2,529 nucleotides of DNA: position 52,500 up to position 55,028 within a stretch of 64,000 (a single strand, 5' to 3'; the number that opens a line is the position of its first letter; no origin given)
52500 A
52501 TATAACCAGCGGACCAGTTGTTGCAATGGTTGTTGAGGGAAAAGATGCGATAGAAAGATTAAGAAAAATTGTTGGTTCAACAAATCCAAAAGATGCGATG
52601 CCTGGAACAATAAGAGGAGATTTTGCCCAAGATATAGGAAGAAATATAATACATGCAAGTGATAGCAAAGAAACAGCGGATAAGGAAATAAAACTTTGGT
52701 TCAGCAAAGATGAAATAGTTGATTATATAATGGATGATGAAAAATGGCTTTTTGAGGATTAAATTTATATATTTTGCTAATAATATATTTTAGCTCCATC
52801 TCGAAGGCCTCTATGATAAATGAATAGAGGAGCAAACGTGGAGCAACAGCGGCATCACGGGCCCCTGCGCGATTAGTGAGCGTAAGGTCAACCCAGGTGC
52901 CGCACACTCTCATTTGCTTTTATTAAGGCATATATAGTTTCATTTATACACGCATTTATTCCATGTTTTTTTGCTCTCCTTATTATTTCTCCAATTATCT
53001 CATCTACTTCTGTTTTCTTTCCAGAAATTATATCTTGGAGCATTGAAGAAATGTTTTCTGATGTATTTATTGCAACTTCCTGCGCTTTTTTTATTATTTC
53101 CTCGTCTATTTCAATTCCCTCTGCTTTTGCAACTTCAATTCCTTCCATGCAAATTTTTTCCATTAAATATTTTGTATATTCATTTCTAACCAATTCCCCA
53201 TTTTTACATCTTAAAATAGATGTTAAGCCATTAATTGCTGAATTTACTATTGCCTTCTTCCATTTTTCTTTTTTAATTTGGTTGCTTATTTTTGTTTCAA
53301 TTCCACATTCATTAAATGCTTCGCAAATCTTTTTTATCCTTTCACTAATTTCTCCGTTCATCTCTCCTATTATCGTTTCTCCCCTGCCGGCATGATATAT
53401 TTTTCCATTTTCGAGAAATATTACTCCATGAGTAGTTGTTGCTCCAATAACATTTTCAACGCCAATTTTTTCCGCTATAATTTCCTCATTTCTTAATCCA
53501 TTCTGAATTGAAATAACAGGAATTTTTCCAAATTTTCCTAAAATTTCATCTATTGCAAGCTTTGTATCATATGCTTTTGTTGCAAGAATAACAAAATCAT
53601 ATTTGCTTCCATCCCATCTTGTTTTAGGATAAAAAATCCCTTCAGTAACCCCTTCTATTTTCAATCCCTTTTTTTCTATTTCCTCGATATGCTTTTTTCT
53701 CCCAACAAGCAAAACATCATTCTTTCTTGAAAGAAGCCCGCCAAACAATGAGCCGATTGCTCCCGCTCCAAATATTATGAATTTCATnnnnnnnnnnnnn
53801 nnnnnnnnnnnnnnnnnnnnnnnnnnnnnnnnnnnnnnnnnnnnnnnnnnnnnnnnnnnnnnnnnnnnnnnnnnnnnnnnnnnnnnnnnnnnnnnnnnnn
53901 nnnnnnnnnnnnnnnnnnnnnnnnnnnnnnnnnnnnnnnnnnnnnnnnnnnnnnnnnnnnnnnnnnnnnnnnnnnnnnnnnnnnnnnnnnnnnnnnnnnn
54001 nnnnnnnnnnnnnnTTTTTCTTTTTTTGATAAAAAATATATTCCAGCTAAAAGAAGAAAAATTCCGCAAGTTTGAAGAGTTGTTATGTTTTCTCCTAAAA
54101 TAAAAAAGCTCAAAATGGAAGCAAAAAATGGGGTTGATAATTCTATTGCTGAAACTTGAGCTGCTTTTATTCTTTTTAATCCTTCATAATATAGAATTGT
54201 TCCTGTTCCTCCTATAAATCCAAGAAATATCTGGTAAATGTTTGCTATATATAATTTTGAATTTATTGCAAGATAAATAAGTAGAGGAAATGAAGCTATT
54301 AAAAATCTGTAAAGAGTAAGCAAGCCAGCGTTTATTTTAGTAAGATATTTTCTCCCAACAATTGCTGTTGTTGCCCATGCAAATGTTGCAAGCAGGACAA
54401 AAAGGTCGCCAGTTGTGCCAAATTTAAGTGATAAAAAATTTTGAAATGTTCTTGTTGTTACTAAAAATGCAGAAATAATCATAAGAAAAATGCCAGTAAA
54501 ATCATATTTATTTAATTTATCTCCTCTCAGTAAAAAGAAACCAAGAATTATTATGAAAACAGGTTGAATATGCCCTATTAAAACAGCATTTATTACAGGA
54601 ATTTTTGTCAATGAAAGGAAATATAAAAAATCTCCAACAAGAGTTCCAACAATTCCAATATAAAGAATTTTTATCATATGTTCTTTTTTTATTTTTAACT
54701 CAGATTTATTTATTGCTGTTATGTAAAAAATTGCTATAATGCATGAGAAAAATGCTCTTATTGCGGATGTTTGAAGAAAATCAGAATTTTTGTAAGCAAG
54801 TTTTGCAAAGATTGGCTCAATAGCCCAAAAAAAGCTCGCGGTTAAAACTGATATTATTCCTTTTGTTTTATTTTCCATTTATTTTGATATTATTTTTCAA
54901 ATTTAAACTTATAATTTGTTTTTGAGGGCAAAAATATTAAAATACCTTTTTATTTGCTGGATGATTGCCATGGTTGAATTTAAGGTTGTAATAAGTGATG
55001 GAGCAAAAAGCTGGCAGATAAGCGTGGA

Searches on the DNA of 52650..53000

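Call 76: search_rna_families(source=window, start=52650, end=53000, threshold=evalue, max_evalue=0.01, show_alignments=1)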
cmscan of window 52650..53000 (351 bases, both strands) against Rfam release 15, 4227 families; matches with E-value up to 0.01: 1.
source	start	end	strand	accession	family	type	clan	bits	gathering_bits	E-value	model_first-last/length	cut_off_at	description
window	52737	52937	+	RF00064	HgcG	Gene; snRNA; snoRNA; HACA-box;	-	55.5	77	1.4e-14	1-276/276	no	HgcG RNA (Pab40)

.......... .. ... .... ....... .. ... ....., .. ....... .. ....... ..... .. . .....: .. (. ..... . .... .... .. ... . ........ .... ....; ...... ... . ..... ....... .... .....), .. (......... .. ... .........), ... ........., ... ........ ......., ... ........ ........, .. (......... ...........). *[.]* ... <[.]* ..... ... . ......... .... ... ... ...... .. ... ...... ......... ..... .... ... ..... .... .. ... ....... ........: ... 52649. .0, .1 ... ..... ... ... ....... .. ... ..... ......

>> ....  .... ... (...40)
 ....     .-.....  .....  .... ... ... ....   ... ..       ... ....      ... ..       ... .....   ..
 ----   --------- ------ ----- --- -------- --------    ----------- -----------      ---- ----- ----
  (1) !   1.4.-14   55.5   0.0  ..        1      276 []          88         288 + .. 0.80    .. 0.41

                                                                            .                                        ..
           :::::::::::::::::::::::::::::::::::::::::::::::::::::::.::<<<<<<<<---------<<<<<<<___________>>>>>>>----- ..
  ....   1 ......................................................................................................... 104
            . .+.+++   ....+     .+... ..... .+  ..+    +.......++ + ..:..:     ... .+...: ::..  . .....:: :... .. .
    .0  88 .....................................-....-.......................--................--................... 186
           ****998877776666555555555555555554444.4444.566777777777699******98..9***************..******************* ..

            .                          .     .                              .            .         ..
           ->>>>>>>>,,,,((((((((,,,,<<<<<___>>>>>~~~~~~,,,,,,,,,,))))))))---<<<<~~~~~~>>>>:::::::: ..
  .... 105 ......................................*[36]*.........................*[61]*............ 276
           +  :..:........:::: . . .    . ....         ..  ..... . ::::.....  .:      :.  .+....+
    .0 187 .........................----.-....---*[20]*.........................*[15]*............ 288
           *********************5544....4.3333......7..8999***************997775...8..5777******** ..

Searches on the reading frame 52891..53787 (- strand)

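Call 14: search_protein_families(library=ncbifam, proteins=[window:52891-53787:-])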
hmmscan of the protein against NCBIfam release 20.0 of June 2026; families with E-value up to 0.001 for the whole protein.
window:52891-53787:- (299 aa): 15 families
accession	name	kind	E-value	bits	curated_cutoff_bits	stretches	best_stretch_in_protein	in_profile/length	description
TIGR00745.1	apbA_panE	subfamily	2.7e-82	276.5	141.35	1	2-294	1-303/305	2-dehydropantoate 2-reductase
NF005092.1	PRK06522.2-3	equivalog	6.4e-74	248.8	500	1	1-293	1-295/296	2-dehydropantoate 2-reductase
NF005087.0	PRK06522.1-1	equivalog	1.3e-49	168.9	351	1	1-294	1-290/296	2-dehydropantoate 2-reductase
NF005088.0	PRK06522.1-2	subfamily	6.2e-48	163.5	371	1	1-297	1-306/308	2-dehydropantoate 2-reductase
NF005094.0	PRK06522.2-5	equivalog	2.8e-47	161.5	382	1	1-297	1-306/307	2-dehydropantoate 2-reductase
NF005091.0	PRK06522.2-2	equivalog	5.9e-45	153.7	252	1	1-294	2-298/302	2-dehydropantoate 2-reductase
NF005093.0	PRK06522.2-4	equivalog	1.8e-42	145.8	308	1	1-294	4-298/304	2-dehydropantoate 2-reductase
NF004311.0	PRK05708.1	equivalog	1.1e-40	139.4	378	1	2-294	4-298/305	putative 2-dehydropantoate 2-reductase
NF004887.0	PRK06249.1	equivalog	1.2e-37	129.8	360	1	2-292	7-310/316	putative 2-dehydropantoate 2-reductase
NF005089.0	PRK06522.1-4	subfamily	3.2e-34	118.8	223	2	103-297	129-322/326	2-dehydropantoate 2-reductase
NF006083.0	PRK08229.1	equivalog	9.2e-34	116.9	371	2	2-226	4-232/341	2-dehydropantoate 2-reductase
NF005090.0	PRK06522.2-1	equivalog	3e-33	115.4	496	1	1-293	3-293/296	2-dehydropantoate 2-reductase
NF009543.0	PRK12921.1-5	equivalog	6.5e-25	87.9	339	1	1-294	1-304/305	oxidoreductase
NF009542.0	PRK12921.1-4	equivalog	2.9e-21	76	288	1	4-294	5-284/286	oxidoreductase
NF009541.0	PRK12921.1-1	equivalog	1e-14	54.5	338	1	5-291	10-291/297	oxidoreductase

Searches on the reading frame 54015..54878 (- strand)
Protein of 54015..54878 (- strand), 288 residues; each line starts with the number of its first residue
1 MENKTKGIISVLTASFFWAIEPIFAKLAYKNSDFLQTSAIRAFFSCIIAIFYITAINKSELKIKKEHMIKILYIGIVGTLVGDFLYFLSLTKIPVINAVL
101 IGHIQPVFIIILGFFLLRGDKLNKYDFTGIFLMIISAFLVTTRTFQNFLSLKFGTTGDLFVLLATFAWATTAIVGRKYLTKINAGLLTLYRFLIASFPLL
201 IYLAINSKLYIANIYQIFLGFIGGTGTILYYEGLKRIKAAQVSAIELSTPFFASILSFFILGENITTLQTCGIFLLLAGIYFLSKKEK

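Call 14: search_protein_families(library=ncbifam, proteins=[window:54015-54878:-])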
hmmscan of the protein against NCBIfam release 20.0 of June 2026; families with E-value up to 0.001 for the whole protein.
window:54015-54878:- (288 aa): 5 families
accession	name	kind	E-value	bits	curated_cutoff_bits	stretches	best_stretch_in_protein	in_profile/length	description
TIGR00950.1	2A78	equivalog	3.5e-23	82.4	230.2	2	3-137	125-263/264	carboxylate/amino acid/amine transporter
NF050091.1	ArAmAcExpYddG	equivalog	4.1e-16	59.3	300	1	12-209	11-203/285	aromatic amino acid exporter YddG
NF008432.0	PRK11272.1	equivalog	4.9e-05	22.7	270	1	4-144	150-289/294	drug/metabolite exporter YedA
NF008523.0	PRK11453.1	equivalog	8e-05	22.4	472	0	6-282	5-284/299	O-acetylserine/cysteine exporter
TIGR03340.1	phn_DUF6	hypoth_equivalog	0.00011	21.9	288.15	0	23-281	18-279/281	phosphonate utilization associated putative membrane protein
